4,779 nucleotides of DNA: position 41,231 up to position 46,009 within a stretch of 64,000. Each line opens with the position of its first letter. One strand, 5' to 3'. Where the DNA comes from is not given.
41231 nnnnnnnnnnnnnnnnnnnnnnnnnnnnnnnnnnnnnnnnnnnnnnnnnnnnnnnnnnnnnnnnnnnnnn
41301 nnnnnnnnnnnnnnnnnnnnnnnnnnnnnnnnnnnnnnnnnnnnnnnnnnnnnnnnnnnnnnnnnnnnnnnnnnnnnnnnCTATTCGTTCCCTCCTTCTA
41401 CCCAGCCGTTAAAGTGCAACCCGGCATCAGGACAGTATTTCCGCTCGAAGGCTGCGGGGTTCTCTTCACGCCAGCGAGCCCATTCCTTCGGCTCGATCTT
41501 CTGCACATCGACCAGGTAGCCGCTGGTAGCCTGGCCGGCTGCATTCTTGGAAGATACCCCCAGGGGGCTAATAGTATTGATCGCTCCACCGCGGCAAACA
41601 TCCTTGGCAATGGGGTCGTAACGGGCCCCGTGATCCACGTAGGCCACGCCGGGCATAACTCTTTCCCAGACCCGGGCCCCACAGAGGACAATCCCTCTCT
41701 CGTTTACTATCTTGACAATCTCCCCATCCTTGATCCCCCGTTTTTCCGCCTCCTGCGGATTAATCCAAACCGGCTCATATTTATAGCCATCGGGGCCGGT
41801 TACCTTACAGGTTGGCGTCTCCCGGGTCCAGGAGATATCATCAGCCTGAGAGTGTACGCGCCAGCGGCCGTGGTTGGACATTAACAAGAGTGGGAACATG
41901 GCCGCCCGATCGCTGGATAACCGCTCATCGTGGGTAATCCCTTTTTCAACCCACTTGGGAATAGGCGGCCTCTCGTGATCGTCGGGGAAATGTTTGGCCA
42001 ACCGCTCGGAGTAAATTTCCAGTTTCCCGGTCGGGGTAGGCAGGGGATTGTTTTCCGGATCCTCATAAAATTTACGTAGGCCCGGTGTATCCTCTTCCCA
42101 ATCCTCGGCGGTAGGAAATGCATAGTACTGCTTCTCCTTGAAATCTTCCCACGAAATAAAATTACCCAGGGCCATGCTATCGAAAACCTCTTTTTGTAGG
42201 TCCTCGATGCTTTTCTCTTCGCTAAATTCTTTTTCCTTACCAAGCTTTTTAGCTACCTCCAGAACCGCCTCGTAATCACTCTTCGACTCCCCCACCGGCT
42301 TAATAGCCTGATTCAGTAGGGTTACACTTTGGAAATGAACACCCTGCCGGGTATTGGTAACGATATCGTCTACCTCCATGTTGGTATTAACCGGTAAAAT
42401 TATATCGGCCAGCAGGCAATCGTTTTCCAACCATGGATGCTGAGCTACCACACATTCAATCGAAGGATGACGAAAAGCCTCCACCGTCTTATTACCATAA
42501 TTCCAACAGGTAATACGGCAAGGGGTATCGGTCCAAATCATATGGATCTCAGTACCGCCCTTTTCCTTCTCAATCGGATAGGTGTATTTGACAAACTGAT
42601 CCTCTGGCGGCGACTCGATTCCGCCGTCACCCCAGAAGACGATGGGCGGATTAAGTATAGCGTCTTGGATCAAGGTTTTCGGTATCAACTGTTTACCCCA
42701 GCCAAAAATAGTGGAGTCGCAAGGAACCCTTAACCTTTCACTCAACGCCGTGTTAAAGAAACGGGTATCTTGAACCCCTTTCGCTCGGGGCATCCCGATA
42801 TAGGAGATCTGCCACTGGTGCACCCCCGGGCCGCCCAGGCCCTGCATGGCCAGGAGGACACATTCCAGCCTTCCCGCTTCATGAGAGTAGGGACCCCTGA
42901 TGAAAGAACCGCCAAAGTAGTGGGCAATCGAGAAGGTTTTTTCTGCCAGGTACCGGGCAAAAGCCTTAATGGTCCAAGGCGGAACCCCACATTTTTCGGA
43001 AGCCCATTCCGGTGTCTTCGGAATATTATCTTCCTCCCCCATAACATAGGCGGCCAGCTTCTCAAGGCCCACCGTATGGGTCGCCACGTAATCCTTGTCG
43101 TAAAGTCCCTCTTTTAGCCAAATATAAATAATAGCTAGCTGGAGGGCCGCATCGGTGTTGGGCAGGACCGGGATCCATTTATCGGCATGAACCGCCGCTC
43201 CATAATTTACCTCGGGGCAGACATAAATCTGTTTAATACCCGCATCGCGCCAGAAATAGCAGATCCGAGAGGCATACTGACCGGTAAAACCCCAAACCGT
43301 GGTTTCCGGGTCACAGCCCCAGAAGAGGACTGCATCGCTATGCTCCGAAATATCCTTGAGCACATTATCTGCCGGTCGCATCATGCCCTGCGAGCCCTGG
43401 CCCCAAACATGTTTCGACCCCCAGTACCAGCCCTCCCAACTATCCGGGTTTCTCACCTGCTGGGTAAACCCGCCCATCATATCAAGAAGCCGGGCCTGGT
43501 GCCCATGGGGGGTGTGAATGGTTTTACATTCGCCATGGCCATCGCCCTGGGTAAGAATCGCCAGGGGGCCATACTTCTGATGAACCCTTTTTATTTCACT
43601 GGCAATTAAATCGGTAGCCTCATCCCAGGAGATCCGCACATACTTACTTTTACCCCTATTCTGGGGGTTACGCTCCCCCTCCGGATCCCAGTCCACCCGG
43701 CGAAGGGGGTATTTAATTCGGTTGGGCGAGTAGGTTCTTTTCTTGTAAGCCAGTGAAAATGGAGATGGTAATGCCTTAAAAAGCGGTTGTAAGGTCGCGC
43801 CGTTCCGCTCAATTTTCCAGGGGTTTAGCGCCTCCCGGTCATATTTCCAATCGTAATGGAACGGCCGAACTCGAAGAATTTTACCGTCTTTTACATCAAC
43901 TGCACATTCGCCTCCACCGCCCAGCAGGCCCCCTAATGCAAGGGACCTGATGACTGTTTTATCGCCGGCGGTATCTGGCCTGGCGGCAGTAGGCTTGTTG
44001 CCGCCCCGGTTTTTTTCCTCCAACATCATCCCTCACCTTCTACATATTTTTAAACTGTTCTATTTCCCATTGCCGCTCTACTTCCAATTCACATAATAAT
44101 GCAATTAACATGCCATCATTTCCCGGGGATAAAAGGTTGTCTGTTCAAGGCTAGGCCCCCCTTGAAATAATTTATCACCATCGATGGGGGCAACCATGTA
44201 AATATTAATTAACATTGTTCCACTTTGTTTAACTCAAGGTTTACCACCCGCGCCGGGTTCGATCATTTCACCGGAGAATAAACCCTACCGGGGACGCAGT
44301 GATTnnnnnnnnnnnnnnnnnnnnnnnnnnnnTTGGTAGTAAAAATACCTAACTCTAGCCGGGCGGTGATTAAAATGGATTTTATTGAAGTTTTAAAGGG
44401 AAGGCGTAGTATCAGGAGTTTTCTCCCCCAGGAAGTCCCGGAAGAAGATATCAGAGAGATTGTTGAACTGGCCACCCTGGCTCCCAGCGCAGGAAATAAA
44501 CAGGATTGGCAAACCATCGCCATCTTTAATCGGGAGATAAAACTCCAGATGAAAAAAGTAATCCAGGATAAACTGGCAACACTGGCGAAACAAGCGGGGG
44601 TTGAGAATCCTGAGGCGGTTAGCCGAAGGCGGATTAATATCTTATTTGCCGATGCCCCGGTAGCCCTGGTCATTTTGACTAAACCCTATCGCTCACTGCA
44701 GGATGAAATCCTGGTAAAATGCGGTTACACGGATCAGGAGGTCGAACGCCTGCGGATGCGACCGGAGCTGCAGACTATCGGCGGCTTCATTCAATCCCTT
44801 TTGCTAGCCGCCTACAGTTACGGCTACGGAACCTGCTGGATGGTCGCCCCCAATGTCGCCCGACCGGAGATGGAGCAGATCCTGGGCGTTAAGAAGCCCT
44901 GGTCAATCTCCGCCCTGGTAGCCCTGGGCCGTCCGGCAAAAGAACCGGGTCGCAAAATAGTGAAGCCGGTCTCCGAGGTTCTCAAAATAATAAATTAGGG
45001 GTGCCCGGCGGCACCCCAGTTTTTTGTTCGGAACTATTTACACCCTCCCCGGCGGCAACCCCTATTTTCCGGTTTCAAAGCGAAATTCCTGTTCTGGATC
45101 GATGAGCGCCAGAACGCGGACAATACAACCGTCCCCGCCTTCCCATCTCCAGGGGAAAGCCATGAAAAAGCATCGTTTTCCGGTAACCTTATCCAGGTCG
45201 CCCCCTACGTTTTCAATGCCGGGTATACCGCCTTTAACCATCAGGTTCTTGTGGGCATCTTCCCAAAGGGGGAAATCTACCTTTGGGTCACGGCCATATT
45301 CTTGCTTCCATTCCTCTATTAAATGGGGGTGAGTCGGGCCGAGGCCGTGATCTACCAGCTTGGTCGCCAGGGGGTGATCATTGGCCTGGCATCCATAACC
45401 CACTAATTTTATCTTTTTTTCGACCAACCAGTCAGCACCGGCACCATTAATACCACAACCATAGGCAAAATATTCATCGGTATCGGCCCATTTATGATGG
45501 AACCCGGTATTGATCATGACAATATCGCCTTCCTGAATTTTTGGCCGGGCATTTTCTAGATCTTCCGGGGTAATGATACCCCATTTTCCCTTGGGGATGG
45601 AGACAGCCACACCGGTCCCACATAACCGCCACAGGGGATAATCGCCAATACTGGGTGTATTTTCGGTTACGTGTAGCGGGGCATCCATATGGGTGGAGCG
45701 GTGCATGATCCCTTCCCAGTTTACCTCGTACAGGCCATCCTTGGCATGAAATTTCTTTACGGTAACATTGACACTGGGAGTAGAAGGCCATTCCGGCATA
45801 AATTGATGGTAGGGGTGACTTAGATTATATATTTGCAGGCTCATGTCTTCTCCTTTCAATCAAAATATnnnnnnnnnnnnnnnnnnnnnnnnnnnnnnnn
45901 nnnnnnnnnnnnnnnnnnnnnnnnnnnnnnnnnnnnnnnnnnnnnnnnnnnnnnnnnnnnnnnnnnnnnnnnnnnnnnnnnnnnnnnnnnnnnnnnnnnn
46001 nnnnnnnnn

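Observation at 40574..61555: About 21 kb sigma54-controlled island for putative anaerobic trihydroxybenzene (pyrogallol/hydroxyhydroquinone to phloroglucinol) catabolism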

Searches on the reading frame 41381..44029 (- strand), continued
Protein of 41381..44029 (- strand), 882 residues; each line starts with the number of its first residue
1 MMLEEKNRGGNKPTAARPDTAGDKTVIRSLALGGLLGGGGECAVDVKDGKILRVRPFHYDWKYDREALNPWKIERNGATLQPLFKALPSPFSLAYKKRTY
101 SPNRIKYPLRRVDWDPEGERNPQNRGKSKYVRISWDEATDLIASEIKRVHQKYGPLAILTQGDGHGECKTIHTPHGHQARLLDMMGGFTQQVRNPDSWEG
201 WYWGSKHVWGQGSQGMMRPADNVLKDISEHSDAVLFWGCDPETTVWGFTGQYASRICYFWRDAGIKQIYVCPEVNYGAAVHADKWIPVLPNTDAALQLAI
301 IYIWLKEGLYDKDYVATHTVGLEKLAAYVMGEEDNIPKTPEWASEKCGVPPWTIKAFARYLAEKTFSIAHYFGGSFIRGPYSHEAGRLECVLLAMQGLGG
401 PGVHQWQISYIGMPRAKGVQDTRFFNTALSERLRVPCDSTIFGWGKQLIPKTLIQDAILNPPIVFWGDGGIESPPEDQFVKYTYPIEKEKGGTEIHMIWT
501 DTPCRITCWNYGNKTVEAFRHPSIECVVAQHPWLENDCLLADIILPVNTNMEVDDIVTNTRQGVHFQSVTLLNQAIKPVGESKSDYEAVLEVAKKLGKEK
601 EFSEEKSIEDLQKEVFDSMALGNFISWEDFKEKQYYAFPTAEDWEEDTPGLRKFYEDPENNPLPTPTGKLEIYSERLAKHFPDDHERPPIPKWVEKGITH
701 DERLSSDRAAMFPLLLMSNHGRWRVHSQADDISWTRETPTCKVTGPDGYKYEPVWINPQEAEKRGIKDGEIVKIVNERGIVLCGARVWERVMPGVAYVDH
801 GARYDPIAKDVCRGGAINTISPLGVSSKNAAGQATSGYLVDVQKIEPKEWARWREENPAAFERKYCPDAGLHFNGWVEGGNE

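Call 43: search_protein_families(library=pfam, proteins=[L049:1343-2356:-, L049:2608-3441:-, L049:3422-4384:-, L049:4903-5883:-, L049:5960-6610:-, L049:7907-9055:+, L049:13717-14238:+, L049:14955-15497:-, L049:15815-17026:-, L049:21161-21814:-], max_evalue=0.00001)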
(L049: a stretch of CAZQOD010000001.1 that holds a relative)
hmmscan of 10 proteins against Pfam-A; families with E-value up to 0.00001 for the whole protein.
L049:1343-2356:- (337 aa): 9 families
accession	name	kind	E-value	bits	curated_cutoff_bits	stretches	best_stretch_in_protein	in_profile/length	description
PF16363.11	GDP_Man_Dehyd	-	3.8e-60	204.5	27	1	4-326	1-332/332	GDP-mannose 4,6 dehydratase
PF01370.27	Epimerase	-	1.7e-56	191.8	20.9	1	3-263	1-240/240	NAD dependent epimerase/dehydratase family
PF01073.25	3Beta_HSD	-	1.8e-13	50.6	22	1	4-132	1-122/280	3-beta hydroxysteroid dehydrogenase/isomerase family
PF02719.21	Polysacc_synt_2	-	3.9e-11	43.1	20.2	1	3-138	1-135/293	Polysaccharide biosynthesis protein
PF00106.31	adh_short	-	4.5e-10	39.8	26.6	1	2-89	2-91/195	short chain dehydrogenase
PF04321.23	RmlD_sub_bind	-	4.6e-09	36.2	27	1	1-163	1-138/287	RmlD substrate binding domain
PF08659.16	KR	-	8.2e-08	32.8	22.6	1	3-133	3-144/180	KR domain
PF13460.12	NAD_binding_10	-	2.7e-07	31.1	27.2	1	7-134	1-107/184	NAD(P)H-binding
PF05368.20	NmrA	-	4.2e-06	27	27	0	2-126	4-107/298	NmrA-like family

L049:2608-3441:- (277 aa): 1 family
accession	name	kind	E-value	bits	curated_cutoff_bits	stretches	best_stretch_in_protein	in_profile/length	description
PF05853.18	BKACE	-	2.2e-54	185.1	24.8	1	13-276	1-271/274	beta-keto acid cleavage enzyme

L049:3422-4384:- (320 aa): 1 family
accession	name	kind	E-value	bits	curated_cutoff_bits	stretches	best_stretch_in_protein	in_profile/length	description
PF02900.23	LigB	-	4.3e-34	118.3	26.3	1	5-297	2-251/269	Catalytic LigB subunit of aromatic ring-opening dioxygenase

L049:4903-5883:- (326 aa): 1 family
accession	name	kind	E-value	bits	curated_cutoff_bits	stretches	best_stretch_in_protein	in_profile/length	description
PF01557.24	FAA_hydrolase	-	3.7e-43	148.1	23.9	1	94-313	14-213/214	Fumarylacetoacetate (FAA) hydrolase C-terminal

L049:5960-6610:- (216 aa): 2 families
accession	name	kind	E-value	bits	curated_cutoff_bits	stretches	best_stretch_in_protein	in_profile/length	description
PF07729.17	FCD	-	3.3e-19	70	24.3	1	80-200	2-122/125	FCD domain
PF00392.27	GntR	-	2.3e-11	43.6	27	1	10-68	4-63/64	Bacterial regulatory proteins, gntR family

L049:7907-9055:+ (382 aa): 1 family
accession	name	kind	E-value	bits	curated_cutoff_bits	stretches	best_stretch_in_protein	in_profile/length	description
PF00994.29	MoCF_biosynth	-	3.7e-21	75.8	26.6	1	217-347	1-142/144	Probable molybdopterin binding domain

L049:13717-14238:+ (173 aa): 0 families

L049:14955-15497:- (180 aa): 1 family
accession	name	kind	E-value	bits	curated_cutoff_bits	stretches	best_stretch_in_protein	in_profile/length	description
PF00582.32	Usp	-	1.8e-20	74.4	24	1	13-176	2-141/141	Universal stress protein family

L049:15815-17026:- (403 aa): 1 family
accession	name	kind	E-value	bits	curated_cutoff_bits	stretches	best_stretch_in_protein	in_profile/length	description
PF07690.21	MFS_1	-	2.5e-36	125.8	33.4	2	31-279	7-264/347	Major Facilitator Superfamily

L049:21161-21814:- (217 aa): 1 family
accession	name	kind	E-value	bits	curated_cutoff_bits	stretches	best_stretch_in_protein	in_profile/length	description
PF04290.18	DctQ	-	3e-22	79.4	28.3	1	82-211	1-130/132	Tripartite ATP-independent periplasmic transporters, DctQ component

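Call 57: search_protein_families(library=pfam, proteins=[L030:6139-6651:-, L010:5483-6475:+, L014:833-3058:+, L002:5171-7108:-, L002:4746-5147:-, L045:8855-9634:-, L064:4246-5436:-, L041:4843-6054:-, L047:314-931:-, L006:5789-7819:-], max_evalue=0.00001)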
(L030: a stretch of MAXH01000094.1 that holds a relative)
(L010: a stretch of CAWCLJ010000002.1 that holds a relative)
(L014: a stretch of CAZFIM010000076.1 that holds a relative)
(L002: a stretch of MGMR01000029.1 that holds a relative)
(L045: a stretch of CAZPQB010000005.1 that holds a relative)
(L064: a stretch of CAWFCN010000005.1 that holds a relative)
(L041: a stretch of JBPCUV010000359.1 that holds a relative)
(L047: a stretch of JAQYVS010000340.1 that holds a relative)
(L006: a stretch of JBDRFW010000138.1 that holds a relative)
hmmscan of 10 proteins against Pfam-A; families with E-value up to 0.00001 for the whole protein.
L030:6139-6651:- (171 aa): 1 family
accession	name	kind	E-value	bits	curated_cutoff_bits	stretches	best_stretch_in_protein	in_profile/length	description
PF00582.32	Usp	-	3.2e-24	86.5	24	1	6-168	3-141/141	Universal stress protein family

L010:5483-6475:+ (331 aa): 1 family
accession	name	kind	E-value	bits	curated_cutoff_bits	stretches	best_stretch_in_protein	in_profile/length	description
PF00348.22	polyprenyl_synt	-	1.7e-66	224.4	27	1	41-280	2-248/251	Polyprenyl synthetase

L014:833-3058:+ (742 aa): 3 families
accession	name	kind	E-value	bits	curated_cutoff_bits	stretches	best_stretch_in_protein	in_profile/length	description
PF00384.28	Molybdopterin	-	8.4e-38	130.7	24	1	67-506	1-352/353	Molybdopterin oxidoreductase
PF01568.27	Molydop_binding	-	3e-20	72.7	26.8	1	616-716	4-93/110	Molydopterin dinucleotide binding domain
PF04879.21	Molybdop_Fe4S4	-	1e-11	45.1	22.7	1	22-64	13-55/55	Molybdopterin oxidoreductase Fe4S4 domain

L002:5171-7108:- (646 aa): 5 families
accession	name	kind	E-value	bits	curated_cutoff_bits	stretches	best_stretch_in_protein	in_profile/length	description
PF01434.24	Peptidase_M41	-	1.8e-63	214.3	29.9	1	405-593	2-191/191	Peptidase family M41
PF00004.35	AAA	-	1.5e-47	161.7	21.2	1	191-323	1-130/131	ATPase family associated with various cellular activities (AAA)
PF17862.7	AAA_lid_3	-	1.4e-12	47.3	27.2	1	346-390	1-45/45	AAA+ lid domain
PF07728.20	AAA_5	-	2.9e-06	27.8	22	0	190-311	1-136/139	AAA domain (dynein-related subfamily)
PF06480.20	FtsH_ext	-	3.2e-06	27.7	25.5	1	10-73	2-72/103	FtsH Extracellular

L002:4746-5147:- (134 aa): 1 family
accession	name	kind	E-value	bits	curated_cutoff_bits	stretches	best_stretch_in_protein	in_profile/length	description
PF02391.22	MoaE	-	1.5e-29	102.9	23.4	1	4-115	1-113/114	MoaE protein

L045:8855-9634:- (260 aa): 3 families
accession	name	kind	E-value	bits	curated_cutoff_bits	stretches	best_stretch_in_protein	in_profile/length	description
PF13561.12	adh_short_C2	-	8.6e-65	219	27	1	14-257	1-235/236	Enoyl-(Acyl carrier protein) reductase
PF00106.31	adh_short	-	3.2e-55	187.1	26.6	1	8-207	1-192/195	short chain dehydrogenase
PF08659.16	KR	-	2.1e-08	34.7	22.6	1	10-165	3-151/180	KR domain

L064:4246-5436:- (397 aa): 3 families
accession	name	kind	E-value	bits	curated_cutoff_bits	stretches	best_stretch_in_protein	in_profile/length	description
PF00108.29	Thiolase_N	-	6.9e-84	281.7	26.4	1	4-264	1-259/260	Thiolase, N-terminal domain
PF02803.24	Thiolase_C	-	2.6e-49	166.4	27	1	272-395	1-122/123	Thiolase, C-terminal domain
PF00109.32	ketoacyl-synt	-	4.4e-07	30.2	20.8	1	79-120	165-206/252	Beta-ketoacyl synthase, N-terminal domain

L041:4843-6054:- (404 aa): 1 family
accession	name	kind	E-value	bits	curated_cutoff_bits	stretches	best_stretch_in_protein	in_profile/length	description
PF07690.21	MFS_1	-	4.7e-35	121.6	33.4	1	32-344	7-332/347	Major Facilitator Superfamily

L047:314-931:- (206 aa): 2 families
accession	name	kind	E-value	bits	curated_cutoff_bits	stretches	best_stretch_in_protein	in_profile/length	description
PF07729.17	FCD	-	3.3e-19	70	24.3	1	61-183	1-123/125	FCD domain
PF00392.27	GntR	-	6.4e-08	32.6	27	1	5-50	17-63/64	Bacterial regulatory proteins, gntR family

L006:5789-7819:- (677 aa): 6 families
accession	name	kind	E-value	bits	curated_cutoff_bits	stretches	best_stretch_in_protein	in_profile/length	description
PF13487.12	HD_5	-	2.3e-41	141.8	27.2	1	479-642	4-170/170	HD domain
PF01966.28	HD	-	4.4e-20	72.5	22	1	490-611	2-116/116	HD domain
PF01590.32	GAF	-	4.9e-09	37.2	22.4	1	312-451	1-133/133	GAF domain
PF13185.12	GAF_2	-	5.4e-09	36.8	28.6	1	311-452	2-136/136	GAF domain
PF16927.11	HisKA_7TM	-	7.6e-09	36.2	28.6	1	12-218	7-221/224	N-terminal 7TM region of histidine kinase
PF08668.18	HDOD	-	1e-07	32.1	22.9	1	491-579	97-195/196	HDOD domain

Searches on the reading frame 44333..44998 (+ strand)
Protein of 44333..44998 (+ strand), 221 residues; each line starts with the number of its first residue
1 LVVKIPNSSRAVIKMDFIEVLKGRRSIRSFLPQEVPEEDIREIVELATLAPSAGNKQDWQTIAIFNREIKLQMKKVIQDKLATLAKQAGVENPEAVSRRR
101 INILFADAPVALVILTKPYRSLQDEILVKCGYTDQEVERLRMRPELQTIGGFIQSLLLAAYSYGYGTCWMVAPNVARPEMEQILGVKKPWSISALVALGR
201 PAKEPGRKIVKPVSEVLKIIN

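Call 4: search_protein_families(library=pfam, proteins=[window:44333-44998:+])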
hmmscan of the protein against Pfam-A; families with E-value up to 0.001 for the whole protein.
window:44333-44998:+ (221 aa): 2 families
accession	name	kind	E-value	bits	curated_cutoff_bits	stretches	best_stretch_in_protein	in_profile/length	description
PF00881.29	Nitroreductase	-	3.8e-31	108.9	23.5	1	21-200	1-167/167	Nitroreductase family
PF14512.11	TM1586_NiRdase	-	3.4e-10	40.4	27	1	36-76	156-195/215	Putative TM nitroreductase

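Call 5: search_protein_families(library=ncbifam, proteins=[window:44333-44998:+])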
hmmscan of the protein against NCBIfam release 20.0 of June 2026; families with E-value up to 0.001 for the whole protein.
window:44333-44998:+ (221 aa): 7 families
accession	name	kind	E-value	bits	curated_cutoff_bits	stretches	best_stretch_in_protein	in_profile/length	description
TIGR02476.1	BluB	equivalog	5.5e-15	55.3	150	1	15-205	7-184/205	5,6-dimethylbenzimidazole synthase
NF009810.0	PRK13294.1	equivalog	1.1e-11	44.3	304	1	17-214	254-443/449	coenzyme F420-0:L-glutamate ligase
TIGR03553.1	F420_FbiB_CTERM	equivalog_domain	7.5e-11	42.1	249.55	1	20-215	2-189/194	F420 biosynthesis protein FbiB, C-terminal domain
NF008033.1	PRK10765.1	equivalog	5.8e-07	29.2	223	1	16-77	3-64/240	oxygen-insensitive NADPH nitroreductase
NF003768.0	PRK05365.1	equivalog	4.7e-05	23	152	1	21-80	18-77/200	malonic semialdehyde reductase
NF008275.0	PRK11053.1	equivalog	0.00055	19.5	227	1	15-82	1-69/217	oxygen-insensitive NAD(P)H nitroreductase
NF005901.0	PRK07877.1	equivalog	0.00077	17.8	476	1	33-79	370-415/722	Rv1355c family protein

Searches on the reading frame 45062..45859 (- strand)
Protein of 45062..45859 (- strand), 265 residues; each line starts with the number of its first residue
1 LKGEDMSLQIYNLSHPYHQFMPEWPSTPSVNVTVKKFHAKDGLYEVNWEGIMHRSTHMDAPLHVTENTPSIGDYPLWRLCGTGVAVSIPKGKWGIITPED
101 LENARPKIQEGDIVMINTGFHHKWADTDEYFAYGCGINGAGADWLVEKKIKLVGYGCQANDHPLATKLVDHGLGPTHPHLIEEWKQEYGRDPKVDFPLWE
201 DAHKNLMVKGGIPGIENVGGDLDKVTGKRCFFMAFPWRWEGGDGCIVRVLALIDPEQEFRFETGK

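Call 4: search_protein_families(library=pfam, proteins=[window:45062-45859:-])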
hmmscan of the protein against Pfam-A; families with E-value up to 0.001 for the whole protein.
window:45062-45859:- (265 aa): 1 family
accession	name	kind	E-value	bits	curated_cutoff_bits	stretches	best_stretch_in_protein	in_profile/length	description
PF04199.19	Cyclase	-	1.9e-28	99.9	23.1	1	11-161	1-141/142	Putative cyclase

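Call 5: search_protein_families(library=ncbifam, proteins=[window:45062-45859:-])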
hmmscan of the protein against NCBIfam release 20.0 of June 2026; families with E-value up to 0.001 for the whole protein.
window:45062-45859:- (265 aa): 1 family
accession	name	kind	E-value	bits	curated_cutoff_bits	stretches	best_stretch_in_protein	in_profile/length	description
TIGR03035.1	trp_arylform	equivalog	6.2e-09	36.1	223.05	1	10-167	2-153/206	arylformamidase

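Call 21: search_solved_structures(query=window:45062-45859:-, max_evalue=0.001)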
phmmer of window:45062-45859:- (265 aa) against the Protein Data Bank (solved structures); distinct sequences matched with E-value up to 0.001: 2.
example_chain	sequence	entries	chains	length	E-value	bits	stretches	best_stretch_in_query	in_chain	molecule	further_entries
1r61_A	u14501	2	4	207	1.6e-06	30.8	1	8-155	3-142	metal-dependent hydrolase | Hydrolase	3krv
8f9x_A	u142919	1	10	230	0.00045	22.7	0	10-123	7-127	Cyclase family protein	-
